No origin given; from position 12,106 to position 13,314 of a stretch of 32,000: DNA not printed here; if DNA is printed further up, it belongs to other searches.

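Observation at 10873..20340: One polypeptide with six putative glycosyltransferase domains: 5 x (TPR + GT9-like) + GT4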

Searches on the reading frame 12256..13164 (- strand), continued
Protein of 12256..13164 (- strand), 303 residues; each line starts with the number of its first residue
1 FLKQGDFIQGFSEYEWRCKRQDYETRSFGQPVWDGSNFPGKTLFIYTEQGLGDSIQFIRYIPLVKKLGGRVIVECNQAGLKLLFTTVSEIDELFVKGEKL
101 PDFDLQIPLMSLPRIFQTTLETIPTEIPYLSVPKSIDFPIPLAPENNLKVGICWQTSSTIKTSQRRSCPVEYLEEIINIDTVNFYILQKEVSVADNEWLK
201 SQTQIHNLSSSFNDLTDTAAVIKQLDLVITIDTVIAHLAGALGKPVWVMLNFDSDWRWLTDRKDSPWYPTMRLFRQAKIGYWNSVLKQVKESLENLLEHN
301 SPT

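Call 29: list_cluster_members(proteins=[P0121, P0125, P0131, P0141, P0122, P0123, P0124, P0134, P0240, P0144])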
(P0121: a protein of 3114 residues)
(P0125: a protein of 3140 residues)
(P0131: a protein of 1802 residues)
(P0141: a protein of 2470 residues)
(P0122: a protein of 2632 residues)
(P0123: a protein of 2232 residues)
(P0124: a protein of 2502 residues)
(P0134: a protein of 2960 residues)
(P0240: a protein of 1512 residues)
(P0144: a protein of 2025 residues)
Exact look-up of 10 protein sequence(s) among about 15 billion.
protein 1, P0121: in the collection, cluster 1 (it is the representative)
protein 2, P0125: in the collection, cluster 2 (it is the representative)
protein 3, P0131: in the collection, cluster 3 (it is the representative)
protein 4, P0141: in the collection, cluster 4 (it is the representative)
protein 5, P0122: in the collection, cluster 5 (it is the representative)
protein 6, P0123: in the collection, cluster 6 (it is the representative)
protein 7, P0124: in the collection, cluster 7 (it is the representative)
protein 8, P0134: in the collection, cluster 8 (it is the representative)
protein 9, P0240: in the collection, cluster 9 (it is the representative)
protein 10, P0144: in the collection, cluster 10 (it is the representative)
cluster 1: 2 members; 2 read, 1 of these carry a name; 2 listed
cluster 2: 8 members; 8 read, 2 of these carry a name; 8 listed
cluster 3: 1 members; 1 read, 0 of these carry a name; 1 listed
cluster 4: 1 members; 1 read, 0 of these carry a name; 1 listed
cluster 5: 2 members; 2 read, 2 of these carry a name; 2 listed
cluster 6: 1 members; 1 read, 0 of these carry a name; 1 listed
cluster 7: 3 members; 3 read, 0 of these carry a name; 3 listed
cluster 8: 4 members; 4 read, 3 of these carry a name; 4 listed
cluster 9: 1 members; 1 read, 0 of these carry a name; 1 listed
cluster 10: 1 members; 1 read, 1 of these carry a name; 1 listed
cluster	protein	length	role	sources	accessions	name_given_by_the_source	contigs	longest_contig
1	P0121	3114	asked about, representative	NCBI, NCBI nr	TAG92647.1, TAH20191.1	MAG: tetratricopeptide repeat protein [Oscillatoriales cyanobacterium]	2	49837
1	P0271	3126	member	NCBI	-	-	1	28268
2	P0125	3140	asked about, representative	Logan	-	-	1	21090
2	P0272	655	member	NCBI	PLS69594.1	MAG: hypothetical protein CV045_00955, partial [Cyanobacteria bacterium M5B4]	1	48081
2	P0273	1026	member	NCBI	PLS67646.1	MAG: hypothetical protein CV045_12415, partial [Cyanobacteria bacterium M5B4]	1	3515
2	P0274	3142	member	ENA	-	-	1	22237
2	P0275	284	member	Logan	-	-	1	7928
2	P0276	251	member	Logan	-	-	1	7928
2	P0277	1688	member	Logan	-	-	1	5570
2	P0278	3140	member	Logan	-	-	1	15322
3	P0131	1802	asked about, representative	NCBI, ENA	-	-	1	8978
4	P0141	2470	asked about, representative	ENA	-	-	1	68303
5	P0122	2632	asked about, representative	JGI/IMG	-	tetratricopeptide (TPR) repeat protein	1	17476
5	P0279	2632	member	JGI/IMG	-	tetratricopeptide (TPR) repeat protein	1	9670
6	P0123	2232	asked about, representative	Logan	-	-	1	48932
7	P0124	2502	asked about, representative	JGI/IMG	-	-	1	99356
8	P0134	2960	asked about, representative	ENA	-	-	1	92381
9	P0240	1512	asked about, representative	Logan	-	-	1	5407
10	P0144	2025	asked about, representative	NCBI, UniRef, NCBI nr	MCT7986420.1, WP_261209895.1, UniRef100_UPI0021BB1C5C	tetratricopeptide repeat protein [Laspinema sp. A4] | tetratricopeptide repeat protein n=1 Tax=Laspinema sp. D2d TaxID=2953686 ... | tetratricopeptide repeat protein [Laspinema sp. D2d]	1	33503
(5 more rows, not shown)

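Call 31: find_encoding_contigs(protein=P0003, flank=10000, max_places=3)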
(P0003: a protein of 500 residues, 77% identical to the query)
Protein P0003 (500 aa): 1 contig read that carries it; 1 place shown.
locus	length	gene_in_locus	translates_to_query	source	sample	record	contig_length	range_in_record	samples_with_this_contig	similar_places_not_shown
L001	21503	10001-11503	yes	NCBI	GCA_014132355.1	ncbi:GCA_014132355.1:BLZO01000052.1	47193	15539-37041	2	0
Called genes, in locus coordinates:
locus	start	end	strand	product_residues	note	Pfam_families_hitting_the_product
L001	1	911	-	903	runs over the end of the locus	PF19864:Radical_SAM_N2, PF04055:Radical_SAM, PF10105:DUF2344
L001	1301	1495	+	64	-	-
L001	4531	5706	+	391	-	PF00155:Aminotran_1_2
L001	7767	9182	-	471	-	-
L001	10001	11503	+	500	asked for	PF13414:TPR_11, PF14559:TPR_19, PF00515:TPR_1, PF13424:TPR_12, PF13414:TPR_11, PF00515:TPR_1, PF13414:TPR_11, PF13414:TPR_11, +21 more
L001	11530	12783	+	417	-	PF13414:TPR_11, PF13432:TPR_16 (weak), PF14559:TPR_19 (weak), PF00515:TPR_1, PF07719:TPR_2 (weak), PF13414:TPR_11, PF13424:TPR_12, PF13181:TPR_8 (weak), +9 more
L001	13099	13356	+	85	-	PF13414:TPR_11 (weak)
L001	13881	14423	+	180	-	-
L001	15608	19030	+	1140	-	PF13414:TPR_11, PF00515:TPR_1, PF07719:TPR_2, PF13181:TPR_8, PF13414:TPR_11, PF13424:TPR_12, PF13431:TPR_17, PF13432:TPR_16, +47 more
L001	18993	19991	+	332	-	PF13371:TPR_9 (weak), PF13424:TPR_12, PF13414:TPR_11 (weak), PF23914:TPR_CcmH_CycH, PF00515:TPR_1, PF07719:TPR_2, PF13181:TPR_8 (weak), PF13414:TPR_11, +10 more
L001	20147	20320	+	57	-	-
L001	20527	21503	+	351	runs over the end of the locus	PF00534:Glycos_transf_1, PF13692:Glyco_trans_1_4 (weak), PF20706:GT4-conflict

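Call 49: predict_structure(alignment_id=A4)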
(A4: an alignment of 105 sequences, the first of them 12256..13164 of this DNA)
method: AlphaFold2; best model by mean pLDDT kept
length: 303 residues; sequences in the alignment: 105
mean_pLDDT: 94.8   pTM: 0.93
mean pLDDT of the five models: 94.8, 93.8, 93.3, 93.3, 92.9
residues with pLDDT >= 90: 266; 70-90: 36; 50-70: 0; < 50: 1
segments of 3 or more residues with pLDDT < 50: none
pLDDT, mean of each block of 10 residues (from residue 1): 96 93 88 98 96 97 98 97 98 97 98 98 96 94 94 90 89 94 95 91 92 95 98 97 98 91 94 96 97 96 65
secondary structure, 60 per line:
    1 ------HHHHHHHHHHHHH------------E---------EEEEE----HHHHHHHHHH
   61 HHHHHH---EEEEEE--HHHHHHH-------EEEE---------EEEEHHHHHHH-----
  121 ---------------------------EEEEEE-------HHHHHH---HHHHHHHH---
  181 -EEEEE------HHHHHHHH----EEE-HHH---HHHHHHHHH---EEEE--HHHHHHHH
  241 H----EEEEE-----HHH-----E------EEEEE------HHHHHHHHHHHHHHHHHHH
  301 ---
elements in order: H7-19 E42-46 H51-66 E70-75 H78-84 E92-95 E105-108 H109-115 E148-153 H161-166 H170-177 E182-186 H193-200 E205-207 H215-223 E227-230 H233-241 E246-250 E271-275 H282-300

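Call 51: fold_search(model_id=the predicted structure, library=pdb)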
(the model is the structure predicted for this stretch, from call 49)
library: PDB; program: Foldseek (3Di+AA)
matches with E <= 10: 1510; with E <= 0.001: 44
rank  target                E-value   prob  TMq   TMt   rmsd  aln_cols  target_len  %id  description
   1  3tov_A                5.5e-09  1.00  0.59  0.52   7.9       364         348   13  The crystal structure of the glycosyl transferase family 9 from Veillonella parvula DSM 2008 (released 2011-09-21)
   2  1psw                  1.7e-08  1.00  0.55  0.51   8.5       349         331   14  Structure of E. coli ADP-heptose lps heptosyltransferase II (released 2003-07-08)
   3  3tov_B                3.4e-08  1.00  0.56  0.50   6.7       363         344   12  The crystal structure of the glycosyl transferase family 9 from Veillonella parvula DSM 2008 (released 2011-09-21)
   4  2h1h_B                2.2e-06  1.00  0.52  0.50   8.0       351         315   11  E. coli heptosyltransferase WaaC with ADP-2-deoxy-2-fluoro heptose (released 2007-05-22)
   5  2h1h_A                2.4e-06  1.00  0.53  0.51   7.8       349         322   12  E. coli heptosyltransferase WaaC with ADP-2-deoxy-2-fluoro heptose (released 2007-05-22)
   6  4rap_D                6.3e-06  1.00  0.51  0.42   9.6       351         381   11  Crystal structure of bacterial iron-containing dodecameric glycosyltransferase TibC from enterotoxigenic E.coli H10407 (released 2014-10-29)
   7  9grx_1                7.0e-06  1.00  0.54  0.42   9.2       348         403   12  NDH-PSI-LHCI supercomplex from S. oleracea (released 2025-02-12)
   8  2gt1_A                7.0e-06  1.00  0.53  0.51   7.8       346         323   11  E. coli heptosyltransferase WaaC. (released 2007-05-01)
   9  2gt1_B                1.2e-05  1.00  0.51  0.51   7.8       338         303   11  E. coli heptosyltransferase WaaC. (released 2007-05-01)
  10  2h1f_A                1.3e-05  1.00  0.55  0.52   7.4       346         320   11  E. coli heptosyltransferase WaaC with ADP (released 2007-05-22)
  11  6dfe_B                1.4e-05  1.00  0.55  0.52   7.6       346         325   11  The structure of a ternary complex of E. coli WaaC (released 2018-09-05)
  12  4rb4_L                1.4e-05  1.00  0.52  0.44   9.7       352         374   11  Crystal structure of dodecameric iron-containing heptosyltransferase TibC in complex with ADP-D-beta-D-heptose at 3.9  (released 2014-11-05)
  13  4rb4_B                1.5e-05  1.00  0.48  0.39  10.0       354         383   11  Crystal structure of dodecameric iron-containing heptosyltransferase TibC in complex with ADP-D-beta-D-heptose at 3.9  (released 2014-11-05)
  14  4rap_A                1.8e-05  1.00  0.51  0.42   7.2       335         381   11  Crystal structure of bacterial iron-containing dodecameric glycosyltransferase TibC from enterotoxigenic E.coli H10407 (released 2014-10-29)
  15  4rap_G                1.9e-05  1.00  0.52  0.42   9.6       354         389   11  Crystal structure of bacterial iron-containing dodecameric glycosyltransferase TibC from enterotoxigenic E.coli H10407 (released 2014-10-29)
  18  4rap_J                2.6e-05  1.00  0.56  0.45   6.1       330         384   11  Crystal structure of bacterial iron-containing dodecameric glycosyltransferase TibC from enterotoxigenic E.coli H10407 (released 2014-10-29)
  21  4rap_B                2.7e-05  1.00  0.51  0.41   7.3       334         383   10  Crystal structure of bacterial iron-containing dodecameric glycosyltransferase TibC from enterotoxigenic E.coli H10407 (released 2014-10-29)
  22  4rap_E                3.7e-05  1.00  0.51  0.41   7.2       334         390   10  Crystal structure of bacterial iron-containing dodecameric glycosyltransferase TibC from enterotoxigenic E.coli H10407 (released 2014-10-29)
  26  4rap_C                6.7e-05  1.00  0.51  0.41   9.6       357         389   11  Crystal structure of bacterial iron-containing dodecameric glycosyltransferase TibC from enterotoxigenic E.coli H10407 (released 2014-10-29)
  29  4rap_F                9.0e-05  1.00  0.49  0.40   7.2       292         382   11  Crystal structure of bacterial iron-containing dodecameric glycosyltransferase TibC from enterotoxigenic E.coli H10407 (released 2014-10-29)
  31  4rap_H                1.0e-04  1.00  0.53  0.43   8.9       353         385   11  Crystal structure of bacterial iron-containing dodecameric glycosyltransferase TibC from enterotoxigenic E.coli H10407 (released 2014-10-29)
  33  4rap_L                1.9e-04  1.00  0.51  0.43   9.6       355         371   11  Crystal structure of bacterial iron-containing dodecameric glycosyltransferase TibC from enterotoxigenic E.coli H10407 (released 2014-10-29)
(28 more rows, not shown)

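Call 60: find_encoding_contigs(protein=P0121, flank=10000, max_places=2)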
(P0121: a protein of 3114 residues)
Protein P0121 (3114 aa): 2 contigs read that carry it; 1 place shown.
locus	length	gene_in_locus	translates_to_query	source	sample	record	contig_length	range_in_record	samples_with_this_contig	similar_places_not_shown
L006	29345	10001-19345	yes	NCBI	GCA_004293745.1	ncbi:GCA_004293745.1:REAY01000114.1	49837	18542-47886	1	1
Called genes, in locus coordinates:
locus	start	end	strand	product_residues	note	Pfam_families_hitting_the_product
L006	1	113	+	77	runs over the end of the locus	-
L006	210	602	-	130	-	PF10184:DUF2358, PF12680:SnoaL_2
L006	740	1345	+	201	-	PF02798:GST_N, PF13417:GST_N_3, PF13409:GST_N_2, PF00043:GST_C, PF13410:GST_C_2 (faint)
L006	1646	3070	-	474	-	PF00180:Iso_dh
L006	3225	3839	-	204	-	PF09335:VTT_dom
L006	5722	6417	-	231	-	-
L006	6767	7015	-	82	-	-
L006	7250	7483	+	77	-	-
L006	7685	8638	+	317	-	PF02353:CMAS (faint), PF13489:Methyltransf_23, PF01209:Ubie_methyltran, PF13847:Methyltransf_31, PF08242:Methyltransf_12, PF08241:Methyltransf_11, PF13649:Methyltransf_25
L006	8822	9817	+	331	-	PF01040:UbiA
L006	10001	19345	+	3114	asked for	PF14559:TPR_19, PF13414:TPR_11, PF13424:TPR_12, PF00515:TPR_1, PF13414:TPR_11, PF00515:TPR_1, PF07719:TPR_2, PF13424:TPR_12, +93 more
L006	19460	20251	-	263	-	PF13578:Methyltransf_24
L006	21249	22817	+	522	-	PF00590:TP_methylase, PF02602:HEM4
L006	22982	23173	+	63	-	-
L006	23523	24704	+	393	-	PF00089:Trypsin (weak), PF13365:Trypsin_2, PF07719:TPR_2 (faint), PF13181:TPR_8 (faint), PF13371:TPR_9 (faint), PF13432:TPR_16, PF13431:TPR_17 (weak), PF00515:TPR_1 (weak), +1 more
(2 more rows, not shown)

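Call 61: find_encoding_contigs(protein=P0141, flank=10000, max_places=2)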
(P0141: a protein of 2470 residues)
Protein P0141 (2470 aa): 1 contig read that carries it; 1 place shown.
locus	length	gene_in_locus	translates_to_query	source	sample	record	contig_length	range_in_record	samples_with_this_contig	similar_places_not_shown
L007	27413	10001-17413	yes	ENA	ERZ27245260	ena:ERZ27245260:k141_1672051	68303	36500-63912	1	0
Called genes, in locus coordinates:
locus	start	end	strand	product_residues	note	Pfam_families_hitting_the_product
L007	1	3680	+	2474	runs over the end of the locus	-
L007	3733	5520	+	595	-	PF13432:TPR_16 (weak), PF00515:TPR_1 (weak), PF13432:TPR_16, PF00515:TPR_1, PF07719:TPR_2, PF13424:TPR_12, PF13414:TPR_11, PF13432:TPR_16, +18 more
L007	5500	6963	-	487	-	PF14559:TPR_19 (weak), PF13414:TPR_11 (weak), PF13432:TPR_16, PF00515:TPR_1, PF13432:TPR_16, PF13414:TPR_11, PF14559:TPR_19, PF13414:TPR_11, +17 more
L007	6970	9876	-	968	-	PF04055:Radical_SAM, PF13174:TPR_6 (faint), PF14559:TPR_19 (faint), PF13432:TPR_16, PF13844:Glyco_transf_41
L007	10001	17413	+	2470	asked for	PF13432:TPR_16, PF13371:TPR_9 (weak), PF14559:TPR_19, PF13432:TPR_16, PF14559:TPR_19, PF13414:TPR_11, PF13424:TPR_12, PF00534:Glycos_transf_1, +36 more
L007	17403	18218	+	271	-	-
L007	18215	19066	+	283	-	PF05050:Methyltransf_21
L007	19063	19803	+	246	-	PF05050:Methyltransf_21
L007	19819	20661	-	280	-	PF00756:Esterase, PF12697:Abhydrolase_6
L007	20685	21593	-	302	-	PF00480:ROK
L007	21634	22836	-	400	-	PF00155:Aminotran_1_2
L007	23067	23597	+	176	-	-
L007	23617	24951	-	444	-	PF23023:Anti-Pycsar_Apyc1, PF12706:Lactamase_B_2, PF00072:Response_reg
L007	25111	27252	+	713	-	PF00270:DEAD (weak), PF04851:ResIII, PF17757:UvrB_inter, PF27431:UvrB_3rd, PF00271:Helicase_C, PF12344:UvrB, PF02151:UVR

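Call 62: find_encoding_contigs(protein=P0134, flank=10000, max_places=2)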
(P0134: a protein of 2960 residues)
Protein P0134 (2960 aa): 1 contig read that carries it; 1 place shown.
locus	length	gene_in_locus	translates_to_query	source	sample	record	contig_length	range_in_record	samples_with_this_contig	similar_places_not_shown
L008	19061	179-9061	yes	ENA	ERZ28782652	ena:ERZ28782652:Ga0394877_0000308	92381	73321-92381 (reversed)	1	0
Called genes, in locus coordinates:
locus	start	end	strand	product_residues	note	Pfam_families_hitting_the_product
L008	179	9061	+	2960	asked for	PF13371:TPR_9, PF13424:TPR_12, PF14559:TPR_19, PF13432:TPR_16, PF13414:TPR_11, PF13432:TPR_16, PF13432:TPR_16, PF14559:TPR_19, +59 more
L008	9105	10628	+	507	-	PF03055:RPE65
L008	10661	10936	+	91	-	PF03795:YCII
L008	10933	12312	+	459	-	PF00355:Rieske, PF19112:VanA_C (faint), PF08417:PaO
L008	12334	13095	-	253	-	PF01725:Ham1p_like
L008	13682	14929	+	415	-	PF08241:Methyltransf_11 (weak)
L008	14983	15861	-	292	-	-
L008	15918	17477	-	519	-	PF02878:PGM_PMM_I, PF02879:PGM_PMM_II, PF02880:PGM_PMM_III, PF00408:PGM_PMM_IV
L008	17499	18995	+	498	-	PF14520:HHH_5 (weak), PF13482:RNase_H_2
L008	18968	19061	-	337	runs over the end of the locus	-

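Call 63: search_dna_similar(query=window:12256-13164:-, collection=plasmids, mode=protein, max_rows=40, max_evalue=1e-10)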
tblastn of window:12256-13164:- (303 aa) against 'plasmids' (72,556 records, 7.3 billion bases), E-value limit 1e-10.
Records with a match: 142; places in all: 323; records where one place covers at least 80% of the query: 140.
Best place of each record, by identity: <60% 142.
By first word of the organism name: Azospirillum 47; Ralstonia 30; Burkholderia 13; Caballeronia 10; Paraburkholderia 9; Paracoccus 4; Cupriavidus 3; Granulicella 2; Aristophania 2; Roseomonas 2; and 18 more.
By predicted mobility (MOB-suite, as given by PLSDB): non-mobilizable 105; mobilizable 26; conjugative 11.
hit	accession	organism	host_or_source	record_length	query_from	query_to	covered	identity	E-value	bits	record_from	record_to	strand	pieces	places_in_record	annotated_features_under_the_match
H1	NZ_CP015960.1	Paraburkholderia caribensis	Mimosa,single cell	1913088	1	293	97%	44.2%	7e-73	250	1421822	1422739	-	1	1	none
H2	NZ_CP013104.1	Paraburkholderia caribensis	-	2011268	1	293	97%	43.8%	1e-72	249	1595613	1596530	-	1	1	none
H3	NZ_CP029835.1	Azospirillum ramasamyi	single cell,Cow dung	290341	5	294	96%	44.0%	5e-70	242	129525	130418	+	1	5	tetratricopeptide repeat-containing glycosyltransferase family protein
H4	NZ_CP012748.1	Paraburkholderia caribensis MBA4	soil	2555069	1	293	97%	43.3%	7e-70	241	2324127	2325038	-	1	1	none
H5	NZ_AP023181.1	Paraburkholderia sp. PGU19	Physopelta gutta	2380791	1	293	97%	43.2%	1e-71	246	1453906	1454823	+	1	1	none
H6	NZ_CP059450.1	Azospirillum brasilense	Prokaryotes,soil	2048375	1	297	98%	42.3%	2e-71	246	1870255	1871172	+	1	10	none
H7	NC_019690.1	Pseudanabaena sp. PCC 7367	-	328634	1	297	98%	42.2%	7e-69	239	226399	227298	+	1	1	tetratricopeptide repeat protein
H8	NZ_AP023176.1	Paraburkholderia largidicola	Physopelta gutta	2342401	1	293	97%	42.8%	8e-71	244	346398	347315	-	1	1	none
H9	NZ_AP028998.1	Paraburkholderia sp. 22B1P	-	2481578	1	293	97%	42.8%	8e-71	244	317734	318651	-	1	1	none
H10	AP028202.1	Paraburkholderia largidicola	Physopelta gutta,midgut,Midgut crypts ...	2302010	1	293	97%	42.6%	1e-70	244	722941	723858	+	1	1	tetratricopeptide repeat protein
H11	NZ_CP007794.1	Azospirillum argentinense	Triticum aestivum L.,Root,wheat ...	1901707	1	297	98%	41.7%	3e-68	237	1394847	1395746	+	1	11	record has no annotation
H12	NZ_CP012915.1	Azospirillum brasilense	Digitaria eriantha,microbe,root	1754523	1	289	95%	42.6%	4e-67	234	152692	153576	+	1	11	none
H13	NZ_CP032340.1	Azospirillum brasilense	soil sample,Agricultural field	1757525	1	289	95%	42.6%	4e-67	234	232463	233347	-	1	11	none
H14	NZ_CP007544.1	Synechocystis sp. PCC 6714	-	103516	1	296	98%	41.5%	4e-65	228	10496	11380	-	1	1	TIGR03032 family protein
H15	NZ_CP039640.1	Azospirillum sp. TSH100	soil,soil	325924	5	294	96%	42.1%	2e-67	234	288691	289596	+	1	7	tetratricopeptide repeat-containing glycosyltransferase family protein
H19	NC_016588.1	Azospirillum lipoferum 4B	-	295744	5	294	96%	41.2%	1e-67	235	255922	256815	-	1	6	tetratricopeptide repeat protein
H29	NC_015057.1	Granulicella tundricola MP5ACTX9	-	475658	2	294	97%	38.9%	2e-60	214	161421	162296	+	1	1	tetratricopeptide repeat protein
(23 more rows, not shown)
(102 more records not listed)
